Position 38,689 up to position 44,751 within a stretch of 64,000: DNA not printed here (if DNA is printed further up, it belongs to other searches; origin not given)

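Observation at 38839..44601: Monocistronic 1920-aa non-catalytic, dockerin-tipped array of Ig-like modules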

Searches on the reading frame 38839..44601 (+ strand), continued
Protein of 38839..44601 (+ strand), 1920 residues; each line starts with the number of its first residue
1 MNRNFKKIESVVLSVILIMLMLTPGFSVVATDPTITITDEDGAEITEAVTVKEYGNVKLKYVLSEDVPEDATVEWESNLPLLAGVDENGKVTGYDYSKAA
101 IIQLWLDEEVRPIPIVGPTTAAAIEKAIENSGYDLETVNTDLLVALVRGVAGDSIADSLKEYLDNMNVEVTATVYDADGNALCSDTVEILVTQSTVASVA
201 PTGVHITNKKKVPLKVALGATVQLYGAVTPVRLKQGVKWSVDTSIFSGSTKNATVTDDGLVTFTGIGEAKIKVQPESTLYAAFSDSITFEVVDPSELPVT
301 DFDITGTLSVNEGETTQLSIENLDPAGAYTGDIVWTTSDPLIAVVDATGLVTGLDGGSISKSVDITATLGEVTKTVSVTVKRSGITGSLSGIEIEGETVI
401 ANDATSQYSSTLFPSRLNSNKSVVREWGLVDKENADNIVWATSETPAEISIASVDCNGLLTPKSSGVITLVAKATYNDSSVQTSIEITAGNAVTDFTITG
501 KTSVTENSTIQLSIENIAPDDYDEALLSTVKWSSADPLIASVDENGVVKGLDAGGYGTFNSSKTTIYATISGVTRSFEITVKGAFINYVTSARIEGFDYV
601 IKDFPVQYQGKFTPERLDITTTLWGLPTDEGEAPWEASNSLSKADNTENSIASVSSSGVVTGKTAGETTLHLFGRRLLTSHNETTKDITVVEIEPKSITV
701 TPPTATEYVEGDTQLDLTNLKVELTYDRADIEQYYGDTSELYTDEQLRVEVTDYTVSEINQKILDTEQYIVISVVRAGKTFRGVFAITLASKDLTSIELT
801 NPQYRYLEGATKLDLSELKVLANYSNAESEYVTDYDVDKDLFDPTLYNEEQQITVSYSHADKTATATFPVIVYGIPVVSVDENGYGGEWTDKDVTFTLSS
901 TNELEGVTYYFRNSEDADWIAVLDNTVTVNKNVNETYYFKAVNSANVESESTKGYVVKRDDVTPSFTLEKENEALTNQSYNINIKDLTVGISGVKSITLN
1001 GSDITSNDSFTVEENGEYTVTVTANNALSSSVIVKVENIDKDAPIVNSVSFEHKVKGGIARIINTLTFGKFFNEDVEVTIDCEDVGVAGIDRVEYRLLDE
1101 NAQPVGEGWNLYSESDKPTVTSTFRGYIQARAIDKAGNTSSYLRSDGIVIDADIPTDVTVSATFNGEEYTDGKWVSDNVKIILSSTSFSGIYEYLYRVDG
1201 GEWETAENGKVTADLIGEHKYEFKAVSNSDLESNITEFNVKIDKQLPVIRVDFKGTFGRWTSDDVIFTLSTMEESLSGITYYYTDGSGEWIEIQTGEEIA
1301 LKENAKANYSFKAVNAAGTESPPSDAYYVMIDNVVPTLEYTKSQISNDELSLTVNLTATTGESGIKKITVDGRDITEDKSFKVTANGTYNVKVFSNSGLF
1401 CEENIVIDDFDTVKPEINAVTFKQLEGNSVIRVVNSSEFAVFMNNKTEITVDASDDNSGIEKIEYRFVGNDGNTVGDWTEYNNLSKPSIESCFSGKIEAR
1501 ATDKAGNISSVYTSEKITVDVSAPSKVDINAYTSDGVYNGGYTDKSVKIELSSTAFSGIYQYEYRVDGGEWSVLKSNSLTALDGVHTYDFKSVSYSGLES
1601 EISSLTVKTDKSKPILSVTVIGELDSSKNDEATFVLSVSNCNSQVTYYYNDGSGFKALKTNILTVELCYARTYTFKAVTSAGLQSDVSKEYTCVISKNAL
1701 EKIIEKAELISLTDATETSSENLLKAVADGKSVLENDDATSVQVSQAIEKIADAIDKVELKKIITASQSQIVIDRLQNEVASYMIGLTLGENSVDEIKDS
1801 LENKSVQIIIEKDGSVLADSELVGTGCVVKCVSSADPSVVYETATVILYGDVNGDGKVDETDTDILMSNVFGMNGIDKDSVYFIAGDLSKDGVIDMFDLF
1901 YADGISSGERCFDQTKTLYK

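Call 17: search_protein_families(library=ncbifam, proteins=[window:38839-44598:+], max_evalue=1)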
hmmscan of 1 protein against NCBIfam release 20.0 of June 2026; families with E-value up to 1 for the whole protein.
window:38839-44598:+ (1920 aa): 4 families
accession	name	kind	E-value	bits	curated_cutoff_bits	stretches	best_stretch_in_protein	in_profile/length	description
NF047446.1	barrel_OmpL47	domain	2e-19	69.8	40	5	1443-1513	2-63/68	OmpL47-type beta-barrel domain-containing protein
NF047441.1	Lepto_OmpL47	equivalog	2e-12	47.4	250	3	1435-1619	63-240/336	multi-beta-barrel domain surface protein OmpL47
TIGR02896.1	spore_III_AF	equivalog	0.033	14.5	61.3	1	4-45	28-66/106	stage III sporulation protein AF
NF012196.1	Ig_like_ice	domain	0.053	13.3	50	1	1501-1540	3-42/108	Ig-like domain-containing protein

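Call 19: find_related_loci(query=window:38839-44598:+, collection=genome_contigs, flank=10000)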
Query window:38839-44598:+ (1920 aa) in genome_contigs; peptide patterns used: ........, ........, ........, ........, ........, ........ (x = any residue, [..] = any of these).
68 stretches matched a pattern; 2 encode a relative of the query (tblastn E <= 1e-3); 2 distinct loci.
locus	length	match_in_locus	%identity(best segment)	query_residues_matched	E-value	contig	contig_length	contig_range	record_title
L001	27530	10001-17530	59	6-1713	0e+0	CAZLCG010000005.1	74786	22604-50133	MAG TPA_asm: uncultured Eubacteriales bacterium isolate SRP222994_co1_170 genome assembly, contig: NODE_453_length_74786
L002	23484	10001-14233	58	1-1410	0e+0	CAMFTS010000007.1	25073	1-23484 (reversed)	MAG: uncultured Clostridia bacterium isolate SRR15725436_bin.9_metaWRAP_v1.3_MAG genome assembly, contig: ERZ10622455.15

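Call 20: list_cluster_members(proteins=[P0086, P0002, P0005, P0078, P0036, P0007, P0024, P0027])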
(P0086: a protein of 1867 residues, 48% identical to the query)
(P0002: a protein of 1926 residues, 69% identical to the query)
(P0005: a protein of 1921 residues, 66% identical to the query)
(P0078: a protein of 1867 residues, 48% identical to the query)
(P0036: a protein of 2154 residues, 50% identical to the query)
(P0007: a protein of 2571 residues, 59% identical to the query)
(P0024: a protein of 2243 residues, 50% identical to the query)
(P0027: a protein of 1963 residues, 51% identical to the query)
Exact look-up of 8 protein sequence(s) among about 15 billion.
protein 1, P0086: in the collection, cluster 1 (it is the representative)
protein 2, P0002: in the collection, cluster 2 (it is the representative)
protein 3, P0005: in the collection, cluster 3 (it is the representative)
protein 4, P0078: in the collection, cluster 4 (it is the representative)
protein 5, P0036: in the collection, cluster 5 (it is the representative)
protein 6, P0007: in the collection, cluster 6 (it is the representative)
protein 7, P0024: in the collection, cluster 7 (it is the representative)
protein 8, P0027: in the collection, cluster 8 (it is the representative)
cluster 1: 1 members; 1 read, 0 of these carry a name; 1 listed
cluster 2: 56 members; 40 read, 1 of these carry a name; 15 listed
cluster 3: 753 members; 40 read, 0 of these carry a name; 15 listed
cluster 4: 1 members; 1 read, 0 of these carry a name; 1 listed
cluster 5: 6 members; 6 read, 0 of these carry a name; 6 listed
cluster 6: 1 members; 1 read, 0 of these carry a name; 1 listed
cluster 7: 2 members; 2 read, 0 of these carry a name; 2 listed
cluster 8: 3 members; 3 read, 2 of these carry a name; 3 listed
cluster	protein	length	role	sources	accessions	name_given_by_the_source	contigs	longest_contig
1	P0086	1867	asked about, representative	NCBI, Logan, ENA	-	-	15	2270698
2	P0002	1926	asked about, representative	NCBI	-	-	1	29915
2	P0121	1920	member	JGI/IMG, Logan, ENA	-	hypothetical protein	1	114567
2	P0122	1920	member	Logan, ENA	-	-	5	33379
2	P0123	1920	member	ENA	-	-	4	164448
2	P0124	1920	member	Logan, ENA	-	-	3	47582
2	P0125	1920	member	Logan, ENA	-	-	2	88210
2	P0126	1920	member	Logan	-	-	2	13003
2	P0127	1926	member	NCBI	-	-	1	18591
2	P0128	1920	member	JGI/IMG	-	-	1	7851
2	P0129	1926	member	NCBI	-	-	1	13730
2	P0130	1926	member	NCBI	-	-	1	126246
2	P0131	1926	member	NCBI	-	-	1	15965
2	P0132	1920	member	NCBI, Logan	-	-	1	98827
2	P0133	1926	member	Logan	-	-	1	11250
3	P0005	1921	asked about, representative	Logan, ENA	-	-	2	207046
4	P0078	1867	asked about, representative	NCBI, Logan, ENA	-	-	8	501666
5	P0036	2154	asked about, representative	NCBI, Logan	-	-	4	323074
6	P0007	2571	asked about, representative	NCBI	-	-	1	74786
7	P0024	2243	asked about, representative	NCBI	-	-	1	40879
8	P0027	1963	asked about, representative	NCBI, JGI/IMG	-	hypothetical protein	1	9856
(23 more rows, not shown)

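Call 21: find_encoding_contigs(protein=P0086, flank=10000, max_places=3)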
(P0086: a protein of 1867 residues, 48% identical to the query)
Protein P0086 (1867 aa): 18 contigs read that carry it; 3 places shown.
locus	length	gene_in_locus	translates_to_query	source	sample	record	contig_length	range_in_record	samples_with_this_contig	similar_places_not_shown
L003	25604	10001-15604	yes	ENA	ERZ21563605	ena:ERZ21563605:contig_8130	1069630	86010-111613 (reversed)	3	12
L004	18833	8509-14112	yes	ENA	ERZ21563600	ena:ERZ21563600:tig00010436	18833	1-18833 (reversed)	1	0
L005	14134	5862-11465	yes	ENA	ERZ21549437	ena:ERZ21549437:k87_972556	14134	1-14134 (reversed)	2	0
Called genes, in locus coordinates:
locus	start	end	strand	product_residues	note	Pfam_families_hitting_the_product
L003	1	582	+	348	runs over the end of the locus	PF01073:3Beta_HSD, PF01370:Epimerase, PF02719:Polysacc_synt_2, PF04321:RmlD_sub_bind (weak), PF07993:NAD_binding_4, PF16363:GDP_Man_Dehyd, PF13460:NAD_binding_10, PF08485:Polysacc_syn_2C, +1 more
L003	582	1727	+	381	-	PF01370:Epimerase, PF02719:Polysacc_synt_2 (faint), PF07993:NAD_binding_4 (faint), PF14667:Polysacc_synt_C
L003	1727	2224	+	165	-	PF04892:VanZ-LLP1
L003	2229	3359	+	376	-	PF02350:Epimerase_2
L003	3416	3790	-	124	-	PF01325:Fe_dep_repress (weak), PF12802:MarR_2 (faint), PF02742:Fe_dep_repr_C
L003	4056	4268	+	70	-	PF04023:FeoA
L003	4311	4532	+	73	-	PF04023:FeoA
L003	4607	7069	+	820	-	PF01926:MMR_HSR1, PF02421:FeoB_N, PF17910:FeoB_Cyto, PF07670:Gate, PF07664:FeoB_C, PF07670:Gate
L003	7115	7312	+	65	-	-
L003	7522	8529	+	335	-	-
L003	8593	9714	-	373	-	PF03462:PCRF, PF00472:RF-1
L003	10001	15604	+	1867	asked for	PF02368:Big_2, PF00404:Dockerin_1 (weak)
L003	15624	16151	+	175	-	-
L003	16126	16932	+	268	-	PF06541:ABC_trans_CmpB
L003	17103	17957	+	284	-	-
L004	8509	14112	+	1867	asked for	PF02368:Big_2, PF00404:Dockerin_1 (weak)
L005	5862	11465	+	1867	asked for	PF02368:Big_2, PF00404:Dockerin_1 (weak)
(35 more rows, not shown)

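Call 22: find_encoding_contigs(protein=window:38839-44601:+, flank=10000, max_places=4)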
Protein window:38839-44601:+ (1920 aa): no gene with exactly this product is on record in the collection.

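Call 45: search_solved_structures(query=window:38839-44598:+, max_evalue=0.1)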
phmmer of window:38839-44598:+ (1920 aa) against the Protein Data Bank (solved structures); distinct sequences matched with E-value up to 0.1: 5.
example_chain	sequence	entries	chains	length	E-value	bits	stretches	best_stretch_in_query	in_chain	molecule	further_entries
7quz_AAA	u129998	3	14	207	0.00082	19.9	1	295-406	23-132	Beta-1,3-glucanase bglH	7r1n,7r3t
8zdj_S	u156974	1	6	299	0.0012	19.3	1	297-380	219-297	Tail Tube Protein (gp13)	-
8zdl_S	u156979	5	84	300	0.0012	19.3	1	297-380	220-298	Tail Tube Protein (gp13)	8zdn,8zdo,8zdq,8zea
5lxv_B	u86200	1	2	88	0.0016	19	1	1847-1904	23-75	Carbohydrate-binding protein WP_009985128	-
2yik_A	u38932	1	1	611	0.0083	16.6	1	1844-1899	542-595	ENDOGLUCANASE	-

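Call 66: find_encoding_contigs(protein=P0005, flank=10000, max_places=2)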
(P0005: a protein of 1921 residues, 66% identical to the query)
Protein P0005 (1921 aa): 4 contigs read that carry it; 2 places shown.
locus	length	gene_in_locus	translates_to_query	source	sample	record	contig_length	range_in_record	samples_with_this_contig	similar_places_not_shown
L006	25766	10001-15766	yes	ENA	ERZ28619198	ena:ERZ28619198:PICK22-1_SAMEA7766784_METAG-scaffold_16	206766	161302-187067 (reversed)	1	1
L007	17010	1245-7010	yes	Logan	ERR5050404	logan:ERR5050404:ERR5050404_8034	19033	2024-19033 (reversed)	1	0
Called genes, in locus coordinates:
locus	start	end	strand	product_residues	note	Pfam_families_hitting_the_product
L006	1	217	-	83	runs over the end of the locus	PF12652:CotJB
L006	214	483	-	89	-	PF11007:CotJA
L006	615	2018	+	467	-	PF02397:Bac_transf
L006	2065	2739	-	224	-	PF08242:Methyltransf_12 (faint), PF24675:NpmA (faint), PF02390:Methyltransf_4, PF13847:Methyltransf_31, PF08241:Methyltransf_11 (weak), PF13649:Methyltransf_25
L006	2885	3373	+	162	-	PF00383:dCMP_cyt_deam_1, PF14437:MafB19-deam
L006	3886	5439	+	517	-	PF13347:MFS_2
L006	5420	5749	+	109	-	-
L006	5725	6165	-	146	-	PF00376:MerR, PF13411:MerR_1, PF09278:MerR-DNA-bind (weak)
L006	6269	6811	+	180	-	PF02525:Flavodoxin_2, PF03358:FMN_red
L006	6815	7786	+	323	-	PF05448:AXE1 (faint), PF12740:PETase (weak), PF02129:Peptidase_S15, PF01738:DLH (faint)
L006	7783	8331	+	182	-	PF18050:Cyclophil_like2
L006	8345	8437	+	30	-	-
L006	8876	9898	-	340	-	PF00389:2-Hacid_dh, PF02826:2-Hacid_dh_C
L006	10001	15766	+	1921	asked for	PF26918:Ig_Eae (faint), PF02368:Big_2 (weak), PF22359:Big-like (faint), PF02368:Big_2 (weak)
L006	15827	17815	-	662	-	PF14520:HHH_5 (faint), PF22745:Nlig-Ia, PF12738:PTCB-BRCT (faint), PF01653:DNA_ligase_aden, PF03120:OB_DNA_ligase, PF03119:DNA_ligase_ZBD, PF12826:HHH_2, PF00533:BRCT, +1 more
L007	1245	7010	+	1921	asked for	PF26918:Ig_Eae (faint), PF02368:Big_2 (weak), PF22359:Big-like (faint), PF02368:Big_2 (weak)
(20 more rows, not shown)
